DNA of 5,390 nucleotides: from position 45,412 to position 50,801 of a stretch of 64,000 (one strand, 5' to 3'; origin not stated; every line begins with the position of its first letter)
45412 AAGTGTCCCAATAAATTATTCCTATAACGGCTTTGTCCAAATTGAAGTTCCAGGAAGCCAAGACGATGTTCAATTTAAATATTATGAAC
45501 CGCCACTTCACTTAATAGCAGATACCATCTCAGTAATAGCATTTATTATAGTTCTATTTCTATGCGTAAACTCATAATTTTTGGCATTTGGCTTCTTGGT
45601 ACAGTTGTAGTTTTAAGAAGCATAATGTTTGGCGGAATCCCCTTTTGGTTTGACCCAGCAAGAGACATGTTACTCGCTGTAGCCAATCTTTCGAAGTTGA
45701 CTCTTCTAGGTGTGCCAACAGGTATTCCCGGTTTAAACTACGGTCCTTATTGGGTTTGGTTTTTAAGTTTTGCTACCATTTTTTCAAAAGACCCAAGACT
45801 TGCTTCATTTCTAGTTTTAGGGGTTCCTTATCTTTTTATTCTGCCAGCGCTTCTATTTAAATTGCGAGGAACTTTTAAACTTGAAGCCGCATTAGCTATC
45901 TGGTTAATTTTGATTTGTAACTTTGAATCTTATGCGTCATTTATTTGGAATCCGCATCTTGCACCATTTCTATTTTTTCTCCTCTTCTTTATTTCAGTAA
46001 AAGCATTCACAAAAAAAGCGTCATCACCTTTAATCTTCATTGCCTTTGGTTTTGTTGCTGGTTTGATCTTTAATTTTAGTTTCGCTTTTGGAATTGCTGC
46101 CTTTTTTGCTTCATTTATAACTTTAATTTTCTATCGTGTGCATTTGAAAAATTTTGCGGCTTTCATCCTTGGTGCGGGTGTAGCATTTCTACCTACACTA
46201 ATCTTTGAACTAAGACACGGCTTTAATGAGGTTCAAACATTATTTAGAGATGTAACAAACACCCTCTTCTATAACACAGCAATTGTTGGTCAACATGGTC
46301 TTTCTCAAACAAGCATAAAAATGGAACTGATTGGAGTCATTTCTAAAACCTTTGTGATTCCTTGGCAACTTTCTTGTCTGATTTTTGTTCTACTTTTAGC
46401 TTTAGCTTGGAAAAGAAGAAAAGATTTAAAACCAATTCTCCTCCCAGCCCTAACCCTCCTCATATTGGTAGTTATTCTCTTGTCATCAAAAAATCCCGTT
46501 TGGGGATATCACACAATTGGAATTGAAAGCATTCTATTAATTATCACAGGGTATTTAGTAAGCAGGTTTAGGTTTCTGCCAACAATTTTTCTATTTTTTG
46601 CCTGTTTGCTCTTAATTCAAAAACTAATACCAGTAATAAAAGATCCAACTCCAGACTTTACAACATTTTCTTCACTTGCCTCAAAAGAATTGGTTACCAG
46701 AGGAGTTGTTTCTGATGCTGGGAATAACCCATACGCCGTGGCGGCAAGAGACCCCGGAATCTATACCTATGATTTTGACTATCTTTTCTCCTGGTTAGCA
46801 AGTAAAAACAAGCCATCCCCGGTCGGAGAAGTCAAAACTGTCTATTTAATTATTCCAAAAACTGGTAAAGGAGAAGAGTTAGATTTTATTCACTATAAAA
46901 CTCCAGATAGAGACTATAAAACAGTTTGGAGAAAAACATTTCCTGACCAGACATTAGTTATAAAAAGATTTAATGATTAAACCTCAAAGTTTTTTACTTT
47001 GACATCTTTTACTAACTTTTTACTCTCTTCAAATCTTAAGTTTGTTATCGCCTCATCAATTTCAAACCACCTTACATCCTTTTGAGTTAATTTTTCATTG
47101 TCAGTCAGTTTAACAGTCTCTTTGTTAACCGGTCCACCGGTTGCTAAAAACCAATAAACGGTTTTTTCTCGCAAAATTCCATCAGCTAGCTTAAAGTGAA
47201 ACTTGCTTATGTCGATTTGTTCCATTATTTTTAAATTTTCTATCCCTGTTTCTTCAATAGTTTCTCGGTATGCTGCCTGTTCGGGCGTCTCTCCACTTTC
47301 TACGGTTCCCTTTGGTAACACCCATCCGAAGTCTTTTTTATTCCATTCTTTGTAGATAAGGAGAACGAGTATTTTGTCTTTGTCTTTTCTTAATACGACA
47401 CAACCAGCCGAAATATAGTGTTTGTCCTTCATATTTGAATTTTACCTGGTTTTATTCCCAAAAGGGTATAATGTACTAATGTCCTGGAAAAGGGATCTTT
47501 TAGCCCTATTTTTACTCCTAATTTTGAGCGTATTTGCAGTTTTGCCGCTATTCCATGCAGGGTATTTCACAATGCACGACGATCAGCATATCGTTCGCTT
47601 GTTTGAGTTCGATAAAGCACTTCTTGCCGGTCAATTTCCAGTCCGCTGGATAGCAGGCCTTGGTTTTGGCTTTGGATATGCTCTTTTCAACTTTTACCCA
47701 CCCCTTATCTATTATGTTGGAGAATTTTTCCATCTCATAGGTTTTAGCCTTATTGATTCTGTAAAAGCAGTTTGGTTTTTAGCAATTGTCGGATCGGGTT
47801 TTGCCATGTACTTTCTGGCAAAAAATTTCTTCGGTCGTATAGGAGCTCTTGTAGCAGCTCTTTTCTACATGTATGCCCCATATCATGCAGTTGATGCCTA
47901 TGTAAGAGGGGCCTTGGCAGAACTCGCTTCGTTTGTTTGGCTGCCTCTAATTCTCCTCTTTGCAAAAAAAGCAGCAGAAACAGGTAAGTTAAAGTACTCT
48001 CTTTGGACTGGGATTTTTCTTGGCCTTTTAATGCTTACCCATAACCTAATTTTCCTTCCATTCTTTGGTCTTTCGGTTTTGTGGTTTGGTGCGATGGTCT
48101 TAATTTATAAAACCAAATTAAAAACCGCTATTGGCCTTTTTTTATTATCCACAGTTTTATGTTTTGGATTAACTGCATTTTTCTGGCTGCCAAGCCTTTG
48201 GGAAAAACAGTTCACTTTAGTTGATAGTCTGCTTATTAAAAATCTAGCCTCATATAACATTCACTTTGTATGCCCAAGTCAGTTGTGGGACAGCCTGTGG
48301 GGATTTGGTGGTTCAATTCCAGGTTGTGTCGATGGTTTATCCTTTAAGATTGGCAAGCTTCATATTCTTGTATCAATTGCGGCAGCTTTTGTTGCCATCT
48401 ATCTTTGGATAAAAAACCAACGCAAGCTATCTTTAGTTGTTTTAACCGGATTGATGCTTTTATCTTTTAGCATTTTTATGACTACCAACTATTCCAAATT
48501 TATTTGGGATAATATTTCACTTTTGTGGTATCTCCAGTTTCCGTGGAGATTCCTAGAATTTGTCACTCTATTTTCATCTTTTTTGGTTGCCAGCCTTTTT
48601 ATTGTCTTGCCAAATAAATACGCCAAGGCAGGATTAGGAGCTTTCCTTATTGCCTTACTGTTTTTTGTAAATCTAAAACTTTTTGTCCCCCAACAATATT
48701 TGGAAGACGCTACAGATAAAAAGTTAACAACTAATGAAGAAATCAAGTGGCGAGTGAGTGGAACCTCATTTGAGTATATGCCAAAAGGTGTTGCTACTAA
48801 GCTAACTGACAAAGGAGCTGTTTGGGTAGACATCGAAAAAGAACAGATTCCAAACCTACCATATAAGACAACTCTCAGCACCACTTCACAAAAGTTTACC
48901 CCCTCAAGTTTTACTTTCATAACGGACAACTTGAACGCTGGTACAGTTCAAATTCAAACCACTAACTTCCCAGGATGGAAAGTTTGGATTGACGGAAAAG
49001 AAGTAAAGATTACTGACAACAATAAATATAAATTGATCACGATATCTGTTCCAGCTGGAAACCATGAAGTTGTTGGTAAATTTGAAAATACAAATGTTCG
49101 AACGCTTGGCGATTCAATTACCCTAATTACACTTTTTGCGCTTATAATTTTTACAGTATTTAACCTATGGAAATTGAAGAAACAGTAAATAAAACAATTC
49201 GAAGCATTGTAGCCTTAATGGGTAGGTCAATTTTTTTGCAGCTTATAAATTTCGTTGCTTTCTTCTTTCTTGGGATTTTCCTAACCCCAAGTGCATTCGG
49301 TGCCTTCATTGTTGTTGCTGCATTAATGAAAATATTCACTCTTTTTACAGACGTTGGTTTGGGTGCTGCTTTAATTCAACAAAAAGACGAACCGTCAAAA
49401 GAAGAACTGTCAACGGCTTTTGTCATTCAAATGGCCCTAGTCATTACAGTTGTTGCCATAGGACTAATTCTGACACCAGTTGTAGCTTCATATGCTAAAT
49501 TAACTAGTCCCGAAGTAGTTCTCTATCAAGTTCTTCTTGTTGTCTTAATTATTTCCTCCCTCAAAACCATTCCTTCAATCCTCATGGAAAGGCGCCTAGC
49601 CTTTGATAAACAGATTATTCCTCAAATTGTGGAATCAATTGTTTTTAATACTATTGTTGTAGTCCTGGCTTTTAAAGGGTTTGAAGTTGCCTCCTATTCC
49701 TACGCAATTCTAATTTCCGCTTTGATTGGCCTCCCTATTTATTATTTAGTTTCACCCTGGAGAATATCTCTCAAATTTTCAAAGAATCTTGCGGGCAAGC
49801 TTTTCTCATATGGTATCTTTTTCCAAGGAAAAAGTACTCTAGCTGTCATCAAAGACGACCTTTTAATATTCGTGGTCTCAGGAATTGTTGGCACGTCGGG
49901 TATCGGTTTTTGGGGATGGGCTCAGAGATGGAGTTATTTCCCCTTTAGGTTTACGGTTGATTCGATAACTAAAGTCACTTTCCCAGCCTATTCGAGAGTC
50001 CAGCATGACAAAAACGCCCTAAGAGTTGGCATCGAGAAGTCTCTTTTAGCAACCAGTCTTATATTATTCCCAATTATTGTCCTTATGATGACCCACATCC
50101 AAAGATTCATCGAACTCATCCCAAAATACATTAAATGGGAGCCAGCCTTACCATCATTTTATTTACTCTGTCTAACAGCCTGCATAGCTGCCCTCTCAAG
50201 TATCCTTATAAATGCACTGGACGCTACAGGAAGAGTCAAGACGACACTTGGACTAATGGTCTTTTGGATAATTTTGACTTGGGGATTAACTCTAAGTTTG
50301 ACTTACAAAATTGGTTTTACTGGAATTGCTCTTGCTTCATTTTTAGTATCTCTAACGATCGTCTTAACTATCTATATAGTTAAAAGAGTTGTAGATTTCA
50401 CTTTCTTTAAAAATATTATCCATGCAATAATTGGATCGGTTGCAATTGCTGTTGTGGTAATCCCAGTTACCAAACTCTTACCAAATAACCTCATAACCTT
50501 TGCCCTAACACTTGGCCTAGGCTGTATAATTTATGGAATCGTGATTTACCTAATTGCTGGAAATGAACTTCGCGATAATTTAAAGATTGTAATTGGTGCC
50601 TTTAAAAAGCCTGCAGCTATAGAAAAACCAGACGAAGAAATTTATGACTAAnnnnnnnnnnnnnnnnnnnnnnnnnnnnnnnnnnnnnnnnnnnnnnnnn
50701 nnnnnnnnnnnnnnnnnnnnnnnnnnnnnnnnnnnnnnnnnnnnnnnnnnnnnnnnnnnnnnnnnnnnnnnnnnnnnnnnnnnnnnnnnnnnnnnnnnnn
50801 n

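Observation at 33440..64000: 30-kb glycosylation mega-locus: at least 14 GT-C membrane glycosyltransferases interleaved with at least 6 Dpm1-like GT2 synthases, plus GtrA, a Wzx-like flippase and a GT4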

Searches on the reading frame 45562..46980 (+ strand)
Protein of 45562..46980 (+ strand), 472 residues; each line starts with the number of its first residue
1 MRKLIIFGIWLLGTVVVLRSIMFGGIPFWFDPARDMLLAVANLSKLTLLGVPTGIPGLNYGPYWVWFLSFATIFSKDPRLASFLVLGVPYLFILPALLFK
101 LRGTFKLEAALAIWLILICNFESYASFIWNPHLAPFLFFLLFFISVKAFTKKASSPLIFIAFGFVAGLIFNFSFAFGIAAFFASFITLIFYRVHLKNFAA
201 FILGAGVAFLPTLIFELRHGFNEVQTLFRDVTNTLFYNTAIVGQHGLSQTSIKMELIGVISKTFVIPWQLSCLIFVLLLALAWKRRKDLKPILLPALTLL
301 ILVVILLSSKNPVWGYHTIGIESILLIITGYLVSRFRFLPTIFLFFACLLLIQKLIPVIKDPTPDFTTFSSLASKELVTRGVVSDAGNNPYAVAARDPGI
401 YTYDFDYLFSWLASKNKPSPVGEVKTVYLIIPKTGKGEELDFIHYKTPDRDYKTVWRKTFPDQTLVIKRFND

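Call 6: search_protein_families(library=pfam, max_evalue=0.01, proteins=[window:45562-46980:+])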
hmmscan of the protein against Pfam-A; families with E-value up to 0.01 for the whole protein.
window:45562-46980:+ (472 aa): 0 families

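Call 11: search_protein_families(library=pfam, max_evalue=10, proteins=[window:45562-46980:+])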
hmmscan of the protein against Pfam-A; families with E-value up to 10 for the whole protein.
window:45562-46980:+ (472 aa): 0 families

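Call 54: search_protein_families(library=ncbifam, max_evalue=0.01, proteins=[window:45562-46980:+])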
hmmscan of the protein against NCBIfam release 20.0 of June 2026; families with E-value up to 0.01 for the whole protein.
window:45562-46980:+ (472 aa): 0 families

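Call 55: find_homologous_proteins(query=window:45562-46980:+, max_evalue=0.001)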
Query window:45562-46980:+ (472 aa): 42 proteins with E <= 0.001 among 8000 candidates.
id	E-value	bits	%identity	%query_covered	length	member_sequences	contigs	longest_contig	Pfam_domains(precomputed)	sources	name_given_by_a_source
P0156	0.0e+0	1042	100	100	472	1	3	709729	-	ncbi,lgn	-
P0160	9.6e-108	379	42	99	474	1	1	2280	-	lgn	-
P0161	4.1e-99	351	42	98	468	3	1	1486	-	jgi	-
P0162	2.6e-94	335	40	97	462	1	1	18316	-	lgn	-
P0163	4.3e-93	331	40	99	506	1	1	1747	-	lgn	-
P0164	3.5e-91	325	39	96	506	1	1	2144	-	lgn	-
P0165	8.5e-91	323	38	96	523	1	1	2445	-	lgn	-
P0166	1.2e-90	323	38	96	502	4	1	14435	-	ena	-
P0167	1.0e-89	320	36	99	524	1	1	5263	-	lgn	-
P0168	5.2e-88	314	38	99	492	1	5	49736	-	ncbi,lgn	-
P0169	2.0e-87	312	38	95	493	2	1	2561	-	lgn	-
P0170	1.8e-86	309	38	97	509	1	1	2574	-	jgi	jgi:hypothetical protein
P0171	8.1e-86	307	36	96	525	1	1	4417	-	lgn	-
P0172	1.3e-85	306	37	99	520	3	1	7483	-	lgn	-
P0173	1.5e-85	306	38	96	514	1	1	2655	-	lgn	-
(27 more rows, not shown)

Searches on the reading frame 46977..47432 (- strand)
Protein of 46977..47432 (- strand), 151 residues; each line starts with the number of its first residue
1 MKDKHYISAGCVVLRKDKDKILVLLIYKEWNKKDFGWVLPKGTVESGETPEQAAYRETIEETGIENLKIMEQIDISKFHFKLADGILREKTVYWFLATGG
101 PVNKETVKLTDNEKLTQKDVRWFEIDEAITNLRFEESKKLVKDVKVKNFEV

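Call 6: search_protein_families(library=pfam, max_evalue=0.01, proteins=[window:46977-47432:-])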
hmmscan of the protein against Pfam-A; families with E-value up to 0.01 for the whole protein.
window:46977-47432:- (151 aa): 1 family
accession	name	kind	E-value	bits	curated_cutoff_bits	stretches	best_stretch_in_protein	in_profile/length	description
PF00293.34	NUDIX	-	2.5e-20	73.3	21.1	1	7-135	4-126/134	NUDIX domain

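Call 10: search_protein_families(library=ncbifam, max_evalue=0.001, proteins=[window:46977-47432:-])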
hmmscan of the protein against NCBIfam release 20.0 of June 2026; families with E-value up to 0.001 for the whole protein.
window:46977-47432:- (151 aa): 16 families
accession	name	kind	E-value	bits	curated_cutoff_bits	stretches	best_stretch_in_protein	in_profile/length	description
NF041652.1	Nud_hyd_Dein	equivalog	2.6e-10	40.8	200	1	8-88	15-95/152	Nudix hydrolase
NF052459.1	OxoGTPPhMutT1Mycb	equivalog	1.7e-09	37.2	475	1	8-143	3-124/292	8-oxo-(d)GTP phosphatase MutT1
NF001938.0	PRK00714.1-5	equivalog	2.1e-09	36.9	116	1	9-73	16-83/172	RNA pyrophosphohydrolase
NF006961.0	PRK09438.1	equivalog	1.2e-08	34.6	103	1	8-143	10-144/151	dihydroneopterin triphosphate diphosphatase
NF008044.0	PRK10776.1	equivalog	2.5e-08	33.9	148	1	15-97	12-87/130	8-oxo-dGTP diphosphatase MutT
NF001934.0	PRK00714.1-1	equivalog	1.7e-07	30.8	241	1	33-90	29-87/176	RNA pyrophosphohydrolase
TIGR00586.1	mutt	equivalog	2.3e-07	30.9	97.9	1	11-119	9-120/129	8-oxo-dGTP diphosphatase MutT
NF001936.0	PRK00714.1-3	equivalog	3.4e-07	30.3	118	1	11-73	12-73/155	RNA pyrophosphohydrolase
NF008736.0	PRK11762.1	equivalog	3.8e-07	29.8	169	1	16-94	56-135/186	ADP compounds hydrolase NudE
NF001935.0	PRK00714.1-2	equivalog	5.4e-07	29.3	259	1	33-68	29-64/183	RNA pyrophosphohydrolase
NF001937.0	PRK00714.1-4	equivalog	1.7e-06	27.7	139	1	11-88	12-85/161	RNA pyrophosphohydrolase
NF006530.0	PRK08999.1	equivalog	1.7e-06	27.3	245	1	11-76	10-74/315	Nudix family hydrolase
TIGR02705.1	nudix_YtkD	equivalog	1.9e-06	27.5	154.4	1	31-76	41-88/156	RNA deprotection pyrophosphohydrolase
NF003785.0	PRK05379.1-1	equivalog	6.4e-06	25.6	418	1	19-132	214-324/347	bifunctional nicotinamide-nucleotide adenylyltransferase/Nudix hydroxylase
NF001299.0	PRK00241.1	equivalog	8.1e-05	22.2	158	1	12-65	139-189/263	NAD(+) diphosphatase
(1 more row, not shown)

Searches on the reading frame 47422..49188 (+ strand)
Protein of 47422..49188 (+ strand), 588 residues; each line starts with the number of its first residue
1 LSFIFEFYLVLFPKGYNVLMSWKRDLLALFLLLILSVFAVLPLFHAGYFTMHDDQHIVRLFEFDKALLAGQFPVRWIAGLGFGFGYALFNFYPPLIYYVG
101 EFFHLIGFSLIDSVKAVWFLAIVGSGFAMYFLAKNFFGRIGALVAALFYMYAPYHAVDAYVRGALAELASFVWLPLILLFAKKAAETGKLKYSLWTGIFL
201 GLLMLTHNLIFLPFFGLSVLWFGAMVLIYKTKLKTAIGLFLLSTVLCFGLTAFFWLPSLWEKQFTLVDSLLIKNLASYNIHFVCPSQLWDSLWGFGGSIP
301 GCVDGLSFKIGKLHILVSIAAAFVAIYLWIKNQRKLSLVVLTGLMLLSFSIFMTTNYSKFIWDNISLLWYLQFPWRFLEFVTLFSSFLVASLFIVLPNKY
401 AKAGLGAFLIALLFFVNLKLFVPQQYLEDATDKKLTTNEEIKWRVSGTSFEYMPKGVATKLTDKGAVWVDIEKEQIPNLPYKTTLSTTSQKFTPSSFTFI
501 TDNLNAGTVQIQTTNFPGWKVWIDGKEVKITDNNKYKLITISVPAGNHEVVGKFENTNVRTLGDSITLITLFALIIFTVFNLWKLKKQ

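Call 6: search_protein_families(library=pfam, max_evalue=0.01, proteins=[window:47422-49188:+])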
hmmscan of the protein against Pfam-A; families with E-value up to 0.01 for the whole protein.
window:47422-49188:+ (588 aa): 3 families
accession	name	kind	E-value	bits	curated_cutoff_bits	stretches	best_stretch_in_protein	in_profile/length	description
PF13231.12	PMT_2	-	1e-05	26.2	26.1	1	93-245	3-157/160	Dolichyl-phosphate-mannose-protein mannosyltransferase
PF10131.15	PTPS_related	-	0.00035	19.6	26.4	1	89-415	1-302/621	6-pyruvoyl-tetrahydropterin synthase related domain; membrane protein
PF11389.14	Porin_OmpL1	-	0.004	16.8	27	0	434-473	189-227/272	Leptospira porin protein OmpL1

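Call 54: search_protein_families(library=ncbifam, max_evalue=0.01, proteins=[window:47422-49188:+])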
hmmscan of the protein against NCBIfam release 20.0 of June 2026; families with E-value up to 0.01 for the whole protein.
window:47422-49188:+ (588 aa): 0 families

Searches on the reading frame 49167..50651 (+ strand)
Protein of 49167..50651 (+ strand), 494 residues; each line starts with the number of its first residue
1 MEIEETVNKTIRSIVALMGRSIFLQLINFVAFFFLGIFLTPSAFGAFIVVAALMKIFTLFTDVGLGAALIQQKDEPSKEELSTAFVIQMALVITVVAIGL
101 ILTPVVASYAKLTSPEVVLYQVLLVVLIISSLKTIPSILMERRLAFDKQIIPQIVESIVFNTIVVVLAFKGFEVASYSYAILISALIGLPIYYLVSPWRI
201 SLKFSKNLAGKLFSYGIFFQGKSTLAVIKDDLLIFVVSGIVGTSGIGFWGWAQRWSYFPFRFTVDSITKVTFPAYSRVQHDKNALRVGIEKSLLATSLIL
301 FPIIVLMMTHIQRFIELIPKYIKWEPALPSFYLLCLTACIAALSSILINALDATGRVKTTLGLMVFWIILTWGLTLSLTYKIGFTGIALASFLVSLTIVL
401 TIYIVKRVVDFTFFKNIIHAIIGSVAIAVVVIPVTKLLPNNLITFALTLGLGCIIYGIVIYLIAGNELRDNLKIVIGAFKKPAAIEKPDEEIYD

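Call 6: search_protein_families(library=pfam, max_evalue=0.01, proteins=[window:49167-50651:+])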
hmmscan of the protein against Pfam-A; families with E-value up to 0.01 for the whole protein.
window:49167-50651:+ (494 aa): 2 families
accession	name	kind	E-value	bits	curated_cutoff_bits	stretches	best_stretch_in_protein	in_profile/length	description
PF13440.11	Polysacc_synt_3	-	4.8e-45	154.5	23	1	38-318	5-283/293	Polysaccharide biosynthesis protein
PF01943.22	Polysacc_synt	-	1e-19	71.5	28.2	1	14-278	5-273/274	Polysaccharide biosynthesis protein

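Call 10: search_protein_families(library=ncbifam, max_evalue=0.001, proteins=[window:49167-50651:+])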
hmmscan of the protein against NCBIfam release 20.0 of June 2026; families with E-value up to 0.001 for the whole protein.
window:49167-50651:+ (494 aa): 3 families
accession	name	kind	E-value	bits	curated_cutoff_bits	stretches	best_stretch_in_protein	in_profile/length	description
NF007773.0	PRK10459.1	equivalog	3.3e-35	122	273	1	22-472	19-471/492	MOP flippase family protein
NF058658.1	Oglyco_Wzx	exception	9.6e-23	80.9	720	1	22-473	22-473/478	O-glycosylation flippase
NF047674.1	TeichurnBiosyTuaB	equivalog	1.7e-22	80.1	580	1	22-461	20-467/469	teichuronic acid biosynthesis protein TuaB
